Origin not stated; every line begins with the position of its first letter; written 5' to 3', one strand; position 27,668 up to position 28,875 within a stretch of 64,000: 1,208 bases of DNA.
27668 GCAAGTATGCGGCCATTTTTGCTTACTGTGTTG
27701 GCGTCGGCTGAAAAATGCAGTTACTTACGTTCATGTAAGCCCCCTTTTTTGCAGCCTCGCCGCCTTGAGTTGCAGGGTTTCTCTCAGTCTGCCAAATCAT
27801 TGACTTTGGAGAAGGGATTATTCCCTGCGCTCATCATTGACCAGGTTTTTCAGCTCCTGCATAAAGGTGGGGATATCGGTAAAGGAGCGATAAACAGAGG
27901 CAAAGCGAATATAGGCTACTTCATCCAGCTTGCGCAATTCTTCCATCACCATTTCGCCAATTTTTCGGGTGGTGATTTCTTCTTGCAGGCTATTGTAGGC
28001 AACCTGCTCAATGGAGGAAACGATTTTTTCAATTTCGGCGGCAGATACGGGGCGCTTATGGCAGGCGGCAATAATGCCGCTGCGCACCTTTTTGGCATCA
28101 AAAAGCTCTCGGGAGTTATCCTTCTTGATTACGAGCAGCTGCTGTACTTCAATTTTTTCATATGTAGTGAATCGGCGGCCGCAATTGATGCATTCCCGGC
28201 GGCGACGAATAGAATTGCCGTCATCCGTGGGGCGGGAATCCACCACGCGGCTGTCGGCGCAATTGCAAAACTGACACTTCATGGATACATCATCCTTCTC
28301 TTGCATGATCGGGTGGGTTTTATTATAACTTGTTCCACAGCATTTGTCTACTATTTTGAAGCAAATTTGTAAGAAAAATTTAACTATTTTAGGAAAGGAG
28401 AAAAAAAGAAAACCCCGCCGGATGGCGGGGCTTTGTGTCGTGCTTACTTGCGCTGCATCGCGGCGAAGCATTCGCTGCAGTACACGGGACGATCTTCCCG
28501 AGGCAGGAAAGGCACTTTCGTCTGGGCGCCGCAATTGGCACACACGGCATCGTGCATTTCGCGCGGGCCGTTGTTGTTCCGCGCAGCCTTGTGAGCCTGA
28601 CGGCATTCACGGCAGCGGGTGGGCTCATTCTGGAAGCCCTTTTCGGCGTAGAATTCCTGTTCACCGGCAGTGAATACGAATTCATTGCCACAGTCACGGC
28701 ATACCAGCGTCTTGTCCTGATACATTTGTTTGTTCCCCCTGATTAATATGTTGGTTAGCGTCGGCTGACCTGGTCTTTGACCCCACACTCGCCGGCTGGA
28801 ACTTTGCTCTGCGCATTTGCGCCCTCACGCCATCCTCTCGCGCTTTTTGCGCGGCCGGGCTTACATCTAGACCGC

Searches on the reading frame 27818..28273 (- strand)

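Call 7: search_protein_families(library=pfam, proteins=[window:27818-28273:-])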
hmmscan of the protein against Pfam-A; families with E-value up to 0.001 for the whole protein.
window:27818-28273:- (151 aa): 2 families
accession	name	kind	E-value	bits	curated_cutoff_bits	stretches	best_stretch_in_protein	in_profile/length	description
PF03477.21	ATP-cone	-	2.9e-23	82.7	25.8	1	47-133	2-87/88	ATP cone domain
PF22811.2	Zn_ribbon_NrdR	-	7.5e-18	64.6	27.2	1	2-39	5-42/42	Transcriptional repressor NrdR-like, N-terminal domain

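Call 29: search_protein_families(library=ncbifam, proteins=[window:27818-28273:-], max_evalue=0.01)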
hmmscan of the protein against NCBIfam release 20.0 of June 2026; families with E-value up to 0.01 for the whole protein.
window:27818-28273:- (151 aa): 4 families
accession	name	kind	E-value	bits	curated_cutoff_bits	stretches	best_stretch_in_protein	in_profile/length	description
TIGR00244.1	TIGR00244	equivalog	3e-55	186.3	124.65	1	2-144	5-147/147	transcriptional regulator NrdR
NF006732.0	PRK09263.1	equivalog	0.00011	20.7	657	1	46-134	3-90/712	anaerobic ribonucleoside-triphosphate reductase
NF005497.0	PRK07111.1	equivalog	0.0039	15.6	764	1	46-134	3-97/746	anaerobic ribonucleoside triphosphate reductase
NF006126.0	PRK08270.1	equivalog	0.0088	14.3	548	0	48-131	5-87/684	ribonucleoside triphosphate reductase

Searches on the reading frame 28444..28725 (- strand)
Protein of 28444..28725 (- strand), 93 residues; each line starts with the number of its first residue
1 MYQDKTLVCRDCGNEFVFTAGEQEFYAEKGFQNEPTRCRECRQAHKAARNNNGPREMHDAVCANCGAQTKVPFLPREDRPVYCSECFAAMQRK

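Call 7: search_protein_families(library=pfam, proteins=[window:28444-28725:-])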
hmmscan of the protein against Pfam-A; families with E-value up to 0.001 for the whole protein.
window:28444-28725:- (93 aa): 2 families
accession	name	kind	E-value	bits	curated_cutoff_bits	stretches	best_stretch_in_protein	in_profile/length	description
PF13451.12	zf_Tbcl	-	1.9e-26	92.2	24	1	3-49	1-47/48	Probable treble clef domain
PF23477.1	zf_Tbcl_2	-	1.7e-21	76.1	27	1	55-90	1-36/37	Probable treble clef zinc finger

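Call 19: find_homologous_proteins(query=window:28444-28725:-)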
Query window:28444-28725:- (93 aa): 6449 proteins with E <= 0.001 among 6449 candidates; the best 120 are listed.
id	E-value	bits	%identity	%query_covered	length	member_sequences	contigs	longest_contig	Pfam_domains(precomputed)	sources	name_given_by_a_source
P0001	1.7e-55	203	96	100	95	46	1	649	PF13451.13,PF23477.2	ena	-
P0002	7.2e-55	201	94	100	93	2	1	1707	PF13451.13,PF23477.2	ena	-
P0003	3.5e-54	199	94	100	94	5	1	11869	PF13451.13,PF23477.2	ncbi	-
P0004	2.6e-53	196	93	100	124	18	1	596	PF13451.13,PF23477.2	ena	-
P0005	4.7e-53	195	93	100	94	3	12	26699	PF13451.13,PF23477.2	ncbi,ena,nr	ncbi:MAG: zinc-ribbon domain containing protein [Clostridia bacterium]|nr:zinc-ribbon domain contain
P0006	8.2e-53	195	92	99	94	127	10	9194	PF13451.13,PF23477.2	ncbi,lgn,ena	-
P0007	1.0e-52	194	89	100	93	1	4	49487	PF13451.13,PF23477.2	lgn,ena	-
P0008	1.5e-52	194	90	100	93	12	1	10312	PF13451.13,PF23477.2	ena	-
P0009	2.4e-52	193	90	100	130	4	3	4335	PF13451.13,PF23477.2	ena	-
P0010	3.3e-52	193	90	100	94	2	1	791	PF13451.13,PF23477.2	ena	-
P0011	8.5e-52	191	91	98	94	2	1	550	PF13451.13,PF23477.2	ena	-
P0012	8.8e-52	191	89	100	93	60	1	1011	PF13451.13,PF23477.2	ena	-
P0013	5.2e-51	189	89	100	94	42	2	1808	PF13451.13,PF23477.2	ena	-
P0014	7.5e-51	188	88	100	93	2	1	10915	PF13451.13,PF23477.2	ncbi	-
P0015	8.6e-51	188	86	100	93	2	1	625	PF13451.13,PF23477.2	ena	-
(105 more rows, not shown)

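Call 20: find_related_loci(query=window:28444-28725:-, collection=genome_contigs, flank=3000)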
Query window:28444-28725:- (93 aa) in genome_contigs; peptide patterns used: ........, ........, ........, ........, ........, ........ (x = any residue, [..] = any of these).
600 stretches matched a pattern (row limit reached: there are more); 598 encode a relative of the query (tblastn E <= 1e-3); the best 80 are kept; 80 distinct loci.
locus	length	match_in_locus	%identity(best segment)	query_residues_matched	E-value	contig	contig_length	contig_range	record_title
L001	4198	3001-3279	92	1-93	1e-57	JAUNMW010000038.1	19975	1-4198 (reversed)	MAG: Clostridia bacterium isolate S32M_St_metabat_16 NODE_1742_length_19975_cov_6.737149, whole genome shotgun sequence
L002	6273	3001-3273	92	1-91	2e-56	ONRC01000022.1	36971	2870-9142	uncultured Clostridiales bacterium isolate RUG563 genome assembly, contig: scaffold_1173, whole genome shotgun sequence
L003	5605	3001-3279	90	1-93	2e-55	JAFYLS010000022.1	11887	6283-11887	MAG: Clostridia bacterium isolate RGIG7205 Water_buffalos_Cecum-1__c154731, whole genome shotgun sequence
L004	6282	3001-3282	80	1-92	1e-49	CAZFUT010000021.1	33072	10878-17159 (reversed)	MAG TPA_asm: uncultured Oscillospiraceae bacterium isolate binchicken_co117_307 genome assembly, contig: NODE_2568_lengt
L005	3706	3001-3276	82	1-91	2e-48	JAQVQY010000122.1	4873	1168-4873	MAG: Eubacteriales bacterium isolate STF1_238 NODE_70944_length_4873_cov_5.054783_Sandtown_F1, whole genome shotgun sequ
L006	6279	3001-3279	81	1-92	4e-48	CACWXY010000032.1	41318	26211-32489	MAG: uncultured Clostridiales bacterium isolate RUG11012 genome assembly, contig: RUG11012_asm_32, whole genome shotgun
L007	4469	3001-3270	82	1-89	7e-48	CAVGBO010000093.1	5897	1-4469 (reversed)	Phocaeicola dorei isolate H07648-L1_cleanbin_000016 genome assembly, contig: Spades_H07648-L1_contig_9740, whole genome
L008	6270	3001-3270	82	1-89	3e-47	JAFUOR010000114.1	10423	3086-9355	MAG: Clostridia bacterium isolate RGIG4686 Roe_deer_Rectum-5__c349698, whole genome shotgun sequence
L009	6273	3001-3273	78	1-93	2e-46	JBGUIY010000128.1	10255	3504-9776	MAG: Christensenellales bacterium isolate ruminal_MAG_316 ruminal_MAG_316_contig_0128, whole genome shotgun sequence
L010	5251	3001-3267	79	1-89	2e-46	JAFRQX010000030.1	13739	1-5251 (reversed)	MAG: Clostridia bacterium isolate RGIG2719 Goat_Omasum-4__c458713, whole genome shotgun sequence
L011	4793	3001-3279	76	1-92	3e-46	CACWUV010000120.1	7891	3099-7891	MAG: uncultured Clostridiales bacterium isolate RUG10934 genome assembly, contig: RUG10934_asm_120, whole genome shotgun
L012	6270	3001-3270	80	1-89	3e-46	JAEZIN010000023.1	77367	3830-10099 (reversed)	MAG: Bacillota bacterium isolate OH_CDB_189 k127_1891792, whole genome shotgun sequence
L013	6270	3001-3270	79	1-89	3e-46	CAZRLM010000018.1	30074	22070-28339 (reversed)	MAG TPA_asm: uncultured Oscillospiraceae bacterium isolate SRP287540_co1_224 genome assembly, contig: NODE_1499_length_3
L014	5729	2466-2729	82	1-90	5e-46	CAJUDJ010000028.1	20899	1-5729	MAG TPA_asm: uncultured Eubacterium sp. isolate MGBC118047 genome assembly, contig: MGBC118047.28, whole genome shotgun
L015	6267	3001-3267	81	1-91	1e-45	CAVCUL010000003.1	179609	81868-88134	bacterium isolate G02646-L1_cleanbin_000004 genome assembly, contig: Spades_G02646-L1_contig_17, whole genome shotgun se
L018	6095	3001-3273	78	1-89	4e-45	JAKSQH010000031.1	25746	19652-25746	MAG: Clostridia bacterium isolate Horse_feces224 MAG224_31, whole genome shotgun sequence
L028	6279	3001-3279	72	1-92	7e-44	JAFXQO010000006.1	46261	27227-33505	MAG: Clostridia bacterium isolate RGIG6655 Sheep_Rumen-1__c126350, whole genome shotgun sequence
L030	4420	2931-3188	79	1-89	2e-43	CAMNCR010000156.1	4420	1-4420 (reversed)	MAG: uncultured Clostridia bacterium isolate SRR1222431_bin.11_metaWRAP_v1.3_MAG genome assembly, contig: ERZ1756108.217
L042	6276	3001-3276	71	1-89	6e-42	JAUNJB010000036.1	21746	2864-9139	MAG: Clostridia bacterium isolate S29M_St_26 NODE_809_length_21746_cov_9.621087, whole genome shotgun sequence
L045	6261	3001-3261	75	1-89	1e-41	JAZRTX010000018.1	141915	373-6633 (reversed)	MAG: Clostridia bacterium isolate T1900045338_YK20190027.MAGScoT_cleanbin_000011 SGB_6637_k141_2433189, whole genome sho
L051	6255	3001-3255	74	1-87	1e-41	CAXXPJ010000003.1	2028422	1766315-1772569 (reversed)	MAG: Christensenellaceae bacterium isolate ebc0edfe-de01-4de5-b550-b82b2926f268 genome assembly, contig: contig_3, whole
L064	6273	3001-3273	70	1-91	5e-41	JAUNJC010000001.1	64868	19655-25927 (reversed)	MAG: Oscillospiraceae bacterium isolate S29M_St_33 NODE_89_length_64868_cov_8.319596, whole genome shotgun sequence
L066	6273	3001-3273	71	1-93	3e-41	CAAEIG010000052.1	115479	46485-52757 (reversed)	MAG TPA_asm: Clostridia bacterium, isolate HGM12914, WGS project CAAEIG010000000 data, contig: ERS473283_28_k99_12338, w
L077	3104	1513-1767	72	1-87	7e-41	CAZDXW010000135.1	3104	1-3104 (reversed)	MAG TPA_asm: uncultured Christensenella sp. isolate binchicken_co152_37 genome assembly, contig: NODE_32637_length_3104_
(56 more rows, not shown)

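Call 28: search_solved_structures(query=window:28444-28725:-, max_evalue=1, show_alignments=2)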
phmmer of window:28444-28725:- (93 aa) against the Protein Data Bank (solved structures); distinct sequences matched with E-value up to 1: 10.
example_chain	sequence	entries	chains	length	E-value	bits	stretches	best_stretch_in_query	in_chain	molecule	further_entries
5v3g_D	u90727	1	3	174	0.006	20.4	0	4-66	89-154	PR domain zinc finger protein 9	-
1ctl_A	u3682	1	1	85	0.046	17.5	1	37-88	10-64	AVIAN CYSTEINE RICH PROTEIN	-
5egb_A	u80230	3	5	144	0.06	17.2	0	4-49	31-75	Histone-lysine N-methyltransferase PRDM9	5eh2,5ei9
2yqm_A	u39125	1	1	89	0.26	15.1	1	33-89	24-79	RUN and FYVE domain-containing protein 1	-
2n25_A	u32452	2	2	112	0.31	14.9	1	9-58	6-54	Zinc finger and BTB domain-containing protein 17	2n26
1ibi_A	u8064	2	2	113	0.31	14.9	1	30-88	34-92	CYSTEINE-RICH PROTEIN 2 | CYSTEINE AND GLYCINE-RICH PROTEIN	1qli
6r2q_A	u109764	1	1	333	0.32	14.8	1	13-88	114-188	Cystathionine beta-synthase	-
2yw8_A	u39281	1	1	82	0.39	14.6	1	33-89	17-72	RUN and FYVE domain-containing protein 1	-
1b8t_A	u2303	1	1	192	0.59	14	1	37-88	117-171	PROTEIN (CRP1)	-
1hyi_A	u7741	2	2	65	0.88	13.4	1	32-91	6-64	ENDOSOME-ASSOCIATED PROTEIN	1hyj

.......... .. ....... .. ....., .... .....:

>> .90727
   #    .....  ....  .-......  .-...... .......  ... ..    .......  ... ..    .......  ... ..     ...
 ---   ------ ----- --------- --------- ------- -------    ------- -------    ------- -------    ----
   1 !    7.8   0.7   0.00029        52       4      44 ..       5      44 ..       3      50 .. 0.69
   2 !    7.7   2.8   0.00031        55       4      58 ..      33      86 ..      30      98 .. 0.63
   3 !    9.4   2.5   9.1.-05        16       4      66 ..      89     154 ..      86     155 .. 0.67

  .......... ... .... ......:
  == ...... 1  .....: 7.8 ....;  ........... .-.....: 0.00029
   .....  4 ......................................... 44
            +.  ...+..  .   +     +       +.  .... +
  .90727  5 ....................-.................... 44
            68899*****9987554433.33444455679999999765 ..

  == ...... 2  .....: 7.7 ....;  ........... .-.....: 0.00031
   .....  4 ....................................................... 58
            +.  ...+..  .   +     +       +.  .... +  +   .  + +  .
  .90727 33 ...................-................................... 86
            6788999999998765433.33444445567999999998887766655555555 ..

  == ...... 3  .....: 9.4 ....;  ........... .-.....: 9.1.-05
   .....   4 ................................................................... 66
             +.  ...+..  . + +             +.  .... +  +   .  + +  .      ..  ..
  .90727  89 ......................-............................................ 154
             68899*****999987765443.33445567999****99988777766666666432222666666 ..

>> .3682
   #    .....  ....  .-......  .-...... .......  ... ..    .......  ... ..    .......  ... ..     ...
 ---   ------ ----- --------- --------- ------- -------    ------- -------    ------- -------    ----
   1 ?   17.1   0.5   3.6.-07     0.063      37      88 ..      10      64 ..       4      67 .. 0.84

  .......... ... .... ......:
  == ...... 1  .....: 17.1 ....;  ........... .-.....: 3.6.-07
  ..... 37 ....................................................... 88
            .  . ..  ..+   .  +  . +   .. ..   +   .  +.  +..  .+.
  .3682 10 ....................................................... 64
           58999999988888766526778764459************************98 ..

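Call 29: search_protein_families(library=ncbifam, proteins=[window:28444-28725:-], max_evalue=0.01)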
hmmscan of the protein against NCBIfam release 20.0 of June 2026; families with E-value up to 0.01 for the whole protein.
window:28444-28725:- (93 aa): 4 families
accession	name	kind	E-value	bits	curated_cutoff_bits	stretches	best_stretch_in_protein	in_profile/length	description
TIGR04272.1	cxxc_cxxc_Mbark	domain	8.4e-22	76.6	36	1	55-90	1-36/37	CxxC-x17-CxxC domain-containing protein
NF033497.1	rubre_like_arch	subfamily_domain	0.00055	19.6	32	0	6-16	16-26/34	rubrerythrin-like domain-containing protein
TIGR03508.1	decahem_SO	subfamily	0.00093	18.7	192.2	1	6-86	117-195/258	DmsE family decaheme c-type cytochrome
NF047912.1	ECs_2282_CxxC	subfamily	0.0016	18.3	37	0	6-43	2-35/60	ECs_2282 family putative zinc-binding protein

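Call 40: search_protein_families(library=pfam, proteins=[L066:2145-2954:+, L045:563-2788:+, L042:1-2190:-, L028:598-1248:-, L028:1783-2688:+, L018:3349-4623:-, L051:1989-2639:+, L077:467-1150:-, L064:4275-5246:+, L030:1926-2645:+])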
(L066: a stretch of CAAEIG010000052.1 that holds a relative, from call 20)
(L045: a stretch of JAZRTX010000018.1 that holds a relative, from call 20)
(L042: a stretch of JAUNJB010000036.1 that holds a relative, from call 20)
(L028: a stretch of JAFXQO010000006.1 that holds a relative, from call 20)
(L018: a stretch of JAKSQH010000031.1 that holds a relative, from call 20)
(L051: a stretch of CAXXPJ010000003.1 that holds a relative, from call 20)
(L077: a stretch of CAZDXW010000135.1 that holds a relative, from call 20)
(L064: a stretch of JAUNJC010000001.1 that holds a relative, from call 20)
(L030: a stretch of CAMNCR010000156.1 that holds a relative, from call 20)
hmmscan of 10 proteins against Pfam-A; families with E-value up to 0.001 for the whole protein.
L066:2145-2954:+ (270 aa): 2 families
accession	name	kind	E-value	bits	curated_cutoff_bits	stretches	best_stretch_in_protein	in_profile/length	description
PF04542.20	Sigma70_r2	-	1e-10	41.7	24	1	112-178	3-68/71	Sigma-70 region 2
PF08281.18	Sigma70_r4_2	-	5.4e-06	26.4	25.7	1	224-267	10-54/54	Sigma-70, region 4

L045:563-2788:+ (742 aa): 18 families
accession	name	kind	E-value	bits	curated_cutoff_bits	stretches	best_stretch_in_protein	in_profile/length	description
PF13245.12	AAA_19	-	4.2e-44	150.4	25.1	1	327-460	1-133/134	AAA domain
PF13604.12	AAA_30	-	5.1e-42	144.2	27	1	323-503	2-173/191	AAA domain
PF14490.11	HHH_RecD2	-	1.4e-38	131.2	27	1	144-232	3-92/92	ATP-dependent RecD2 DNA helicase HHH domain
PF18335.7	SH3_13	-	4.7e-22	78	41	1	564-643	1-65/65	ATP-dependent RecD-like DNA helicase SH3 domain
PF23139.1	OB_YrrC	-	1.6e-21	76.5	27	1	6-77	2-76/76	ATP-dependent DNA helicase YrrC, OB-fold domain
PF13538.12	UvrD_C_2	-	5.4e-14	52.2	27.4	1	662-707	2-50/52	UvrD-like helicase C-terminal domain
PF14520.12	HHH_5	-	5.6e-13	49.6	27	1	92-138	7-53/57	Helix-hairpin-helix domain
PF13086.12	AAA_11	-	2.3e-11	44.4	27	1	325-377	4-64/257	AAA domain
PF01443.25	Viral_helicase1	-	1.1e-08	35.7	21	0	578-708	106-226/228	Viral superfamily 1 RNA helicase core domain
PF00633.29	HHH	-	1.5e-07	31.3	24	0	114-138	5-29/30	Helix-hairpin-helix motif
PF05127.21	NAT10_TcmA_helicase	-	9.2e-07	29.3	22.7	1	341-442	1-114/176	RNA cytidine acetyltransferase NAT10/TcmA, helicase domain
PF02562.22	PhoH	-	1.3e-05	25.2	27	0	416-457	118-159/205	PhoH-like protein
PF20720.3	nSTAND3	-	0.00012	22.3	27.2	1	330-368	10-48/155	Novel STAND NTPase 3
PF00580.27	UvrD-helicase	-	0.00015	21.9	23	1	325-383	3-63/271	UvrD/REP helicase N-terminal domain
PF05970.20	PIF1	-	0.00049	20.2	25.9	0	334-512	19-216/223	PIF1-like helicase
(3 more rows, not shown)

L042:1-2190:- (730 aa): 0 families

L028:598-1248:- (217 aa): 0 families

L028:1783-2688:+ (302 aa): 2 families
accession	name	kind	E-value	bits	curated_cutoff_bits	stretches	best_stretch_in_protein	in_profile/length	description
PF00156.33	Pribosyltran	-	1.5e-07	31.3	26.3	1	190-284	41-130/158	Phosphoribosyl transferase domain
PF18912.6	DZR_2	-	0.00036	20.7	27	1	72-105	3-33/56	Double zinc ribbon domain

L018:3349-4623:- (425 aa): 3 families
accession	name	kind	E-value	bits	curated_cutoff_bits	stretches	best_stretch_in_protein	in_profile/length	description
PF00270.35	DEAD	-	2.6e-46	157.8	26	1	66-229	2-164/167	DEAD/DEAH box helicase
PF00271.37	Helicase_C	-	5.3e-33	114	23.5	1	267-374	2-109/110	Helicase conserved C-terminal domain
PF04851.21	ResIII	-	2e-06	28.3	22.5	1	84-227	29-164/164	Type III restriction enzyme, res subunit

L051:1989-2639:+ (217 aa): 1 family
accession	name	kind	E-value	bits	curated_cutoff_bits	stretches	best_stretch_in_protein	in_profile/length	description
PF04260.17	DUF436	-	6.2e-66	221.7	25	1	38-209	2-171/171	Protein of unknown function (DUF436)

L077:467-1150:- (228 aa): 0 families

L064:4275-5246:+ (324 aa): 1 family
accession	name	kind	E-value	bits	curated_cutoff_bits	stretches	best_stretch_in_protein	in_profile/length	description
PF01784.24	DUF34_NIF3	-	7.4e-59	199.9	23.4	1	62-307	2-248/256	Duf34/NIF3 (NGG1p interacting factor 3)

L030:1926-2645:+ (240 aa): 1 family
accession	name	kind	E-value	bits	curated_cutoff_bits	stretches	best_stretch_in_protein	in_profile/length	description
PF00596.27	Aldolase_II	-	3.7e-53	180.6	22.2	1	7-196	1-182/183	Class II Aldolase and Adducin N-terminal domain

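Call 54: search_protein_families(library=ncbifam, proteins=[L066:2145-2954:+, L028:1783-2688:+, L051:1989-2639:+], max_evalue=0.00001)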
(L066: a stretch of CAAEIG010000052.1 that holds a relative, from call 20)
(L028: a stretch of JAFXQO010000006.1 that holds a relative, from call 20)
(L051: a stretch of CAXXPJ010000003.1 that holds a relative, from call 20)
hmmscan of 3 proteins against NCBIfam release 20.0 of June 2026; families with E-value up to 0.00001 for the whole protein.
L066:2145-2954:+ (270 aa): 14 families
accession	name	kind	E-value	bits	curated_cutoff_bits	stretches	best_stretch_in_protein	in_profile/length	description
NF006148.0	PRK08295.1-5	equivalog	6.8e-26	90.9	208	1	78-269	6-209/218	RNA polymerase sporulation sigma factor SigH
NF006147.0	PRK08295.1-4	equivalog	1.3e-24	86.9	212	1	86-268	3-197/201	RNA polymerase factor sigma-70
TIGR02859.1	spore_sigH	equivalog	3.8e-23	82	294.8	1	87-269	1-195/198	RNA polymerase sporulation sigma factor SigH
NF006145.0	PRK08295.1-2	equivalog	1.9e-22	79.7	212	1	78-269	5-208/213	RNA polymerase sporulation sigma factor SigH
NF006146.0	PRK08295.1-3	equivalog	1.1e-20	74.2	414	1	85-269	11-207/218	RNA polymerase factor sigma-70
TIGR02937.1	sigma70-ECF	superfamily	1.4e-17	63.8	42.9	1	105-269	1-163/165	sigma-70 family RNA polymerase sigma factor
NF010500.0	PRK13919.1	subfamily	3.5e-11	43.6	226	1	87-268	5-180/186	putative RNA polymerase sigma E protein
NF004113.0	PRK05602.1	equivalog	1.1e-10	41.5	208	1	77-269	17-199/211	RNA polymerase sigma factor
NF005644.0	PRK07408.1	subfamily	9.8e-07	28.7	261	0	110-168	32-90/258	RNA polymerase sigma factor SigF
NF007225.0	PRK09643.1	equivalog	1.5e-06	28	190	1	84-269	6-180/204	RNA polymerase sigma factor SigM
NF005693.0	PRK07500.1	equivalog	3.4e-06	26.4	315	1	94-172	28-106/289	RNA polymerase factor sigma-32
NF009172.0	PRK12519.1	subfamily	4.1e-06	26.5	222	1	80-254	4-175/194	RNA polymerase sigma factor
TIGR02989.1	Sig-70_gvs1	subfamily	5.2e-06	26.5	124.55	1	132-268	27-155/158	RNA polymerase sigma-70 factor, Rhodopirellula/Verrucomicrobium family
TIGR02479.1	FliA_WhiG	subfamily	9.2e-06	25.5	189.6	0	112-178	3-71/224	FliA/WhiG family RNA polymerase sigma factor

L028:1783-2688:+ (302 aa): 2 families
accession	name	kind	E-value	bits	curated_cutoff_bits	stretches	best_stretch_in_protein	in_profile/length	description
NF008616.0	PRK11595.1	equivalog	4.6e-28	98.2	304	1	79-277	35-223/227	DNA utilization protein GntX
TIGR00201.1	comF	subfamily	1.1e-27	97.2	233.55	1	94-278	13-189/190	ComF family protein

L051:1989-2639:+ (217 aa): 1 family
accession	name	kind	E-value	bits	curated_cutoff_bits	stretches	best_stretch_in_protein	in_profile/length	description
TIGR01440.1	TIGR01440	hypoth_equivalog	6e-53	179.2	145.3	1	41-209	6-172/172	TIGR01440 family protein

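Call 57: predict_structure(alignment_id=A2)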
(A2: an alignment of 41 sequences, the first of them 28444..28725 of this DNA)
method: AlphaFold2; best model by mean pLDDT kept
length: 93 residues; sequences in the alignment: 41
mean_pLDDT: 86.2   pTM: 0.44
mean pLDDT of the five models: 86.2, 83.2, 83.0, 82.4, 78.2
residues with pLDDT >= 90: 30; 70-90: 56; 50-70: 7; < 50: 0
segments of 3 or more residues with pLDDT < 50: none
pLDDT, mean of each block of 10 residues (from residue 1): 89 92 88 88 81 76 91 85 89 76
secondary structure, 60 per line:
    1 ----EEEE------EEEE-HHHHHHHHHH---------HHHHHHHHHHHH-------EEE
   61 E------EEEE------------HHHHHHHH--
elements in order: E5-8 E15-18 H20-29 H39-50 E58-61 E68-71 H84-91

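Call 59: fold_search(model_id=the predicted structure, library=pdb)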
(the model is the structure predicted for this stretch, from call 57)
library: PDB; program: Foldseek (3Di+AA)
matches with E <= 10: 210; with E <= 0.001: 0
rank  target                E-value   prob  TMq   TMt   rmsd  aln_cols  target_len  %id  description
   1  2rsj_MODEL_1_A        1.8e-01  0.12  0.15  0.15  17.4        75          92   20  Solution structures of the DNA-binding domains of immune-related zinc-finger protein ZFAT (released 2013-03-13)
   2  8e3d_B                2.2e-01  0.10  0.17  0.14  14.4       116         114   12  ZBTB7A Zinc Finger Domain Bound to DNA Duplex Containing CAST sequence (#11) (released 2023-02-08)
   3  8ssu_A                3.6e-01  0.10  0.15  0.09  12.8        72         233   19  ZnFs 3-11 of CCCTC-binding factor (CTCF) Complexed with 19mer DNA (released 2023-08-02)
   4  7eyi_H                3.6e-01  0.07  0.15  0.13  14.2       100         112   17  Crystal structure of ZBTB7A in complex with gamma-globin -200 sequence element with C-194A mutation (released 2021-09-01)
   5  6ml5_A                5.5e-01  0.07  0.14  0.11  12.3        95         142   18  ZBTB24 Zinc Fingers 4-8 with 19+1mer DNA Oligonucleotide (Sequence 4) (released 2019-07-03)
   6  6sc9_A                6.3e-01  0.15  0.18  0.06  17.0        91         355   16  dAb3/HOIP-RBR-HOIPIN-8 (released 2019-11-27)
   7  4ets_A                6.7e-01  0.30  0.18  0.13   7.8        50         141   18  Crystal structure of Campylobacter jejuni ferric uptake regulator (released 2012-06-20)
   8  7n5u_A                7.6e-01  0.08  0.16  0.18  13.2        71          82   17  ZBTB7A Zinc Finger Domain Bound to DNA Duplex Containing GGACCC (Oligo 21) (released 2022-06-08)
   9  5wjq_D                7.6e-01  0.06  0.15  0.08  12.5        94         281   16  mouseZFP568-ZnF2-11 in complex with DNA (released 2018-03-07)
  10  5v3j_E                7.6e-01  0.05  0.14  0.09  14.2       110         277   17  mouseZFP568-ZnF1-10 in complex with DNA (released 2018-03-07)
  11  2w57_A                8.1e-01  0.21  0.18  0.13   6.8        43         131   23  Crystal structure of the Vibrio cholerae ferric uptake regulator (Fur) reveals structural rearrangement of the DNA-bin (released 2009-01-20)
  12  9znf_BV               8.6e-01  0.23  0.22  0.36  18.4        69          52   12  Cryo-EM structure of the Methanosarcina acetivorans 70S ribosome in complex with SriA and SriB (released 2026-01-28)
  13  9o17_AZ               9.2e-01  0.12  0.16  0.28  19.1        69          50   17  Cryo-EM structure of Methanosarcina acetivorans 70S ribosome (released 2025-09-24)
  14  5v3j_F                9.2e-01  0.06  0.15  0.08  13.4        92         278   17  mouseZFP568-ZnF1-10 in complex with DNA (released 2018-03-07)
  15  8h9h_G                9.8e-01  0.06  0.16  0.18  12.9        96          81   14  Crystal structure of ZBTB7A in complex with GACCC-containing sequence (released 2023-04-26)
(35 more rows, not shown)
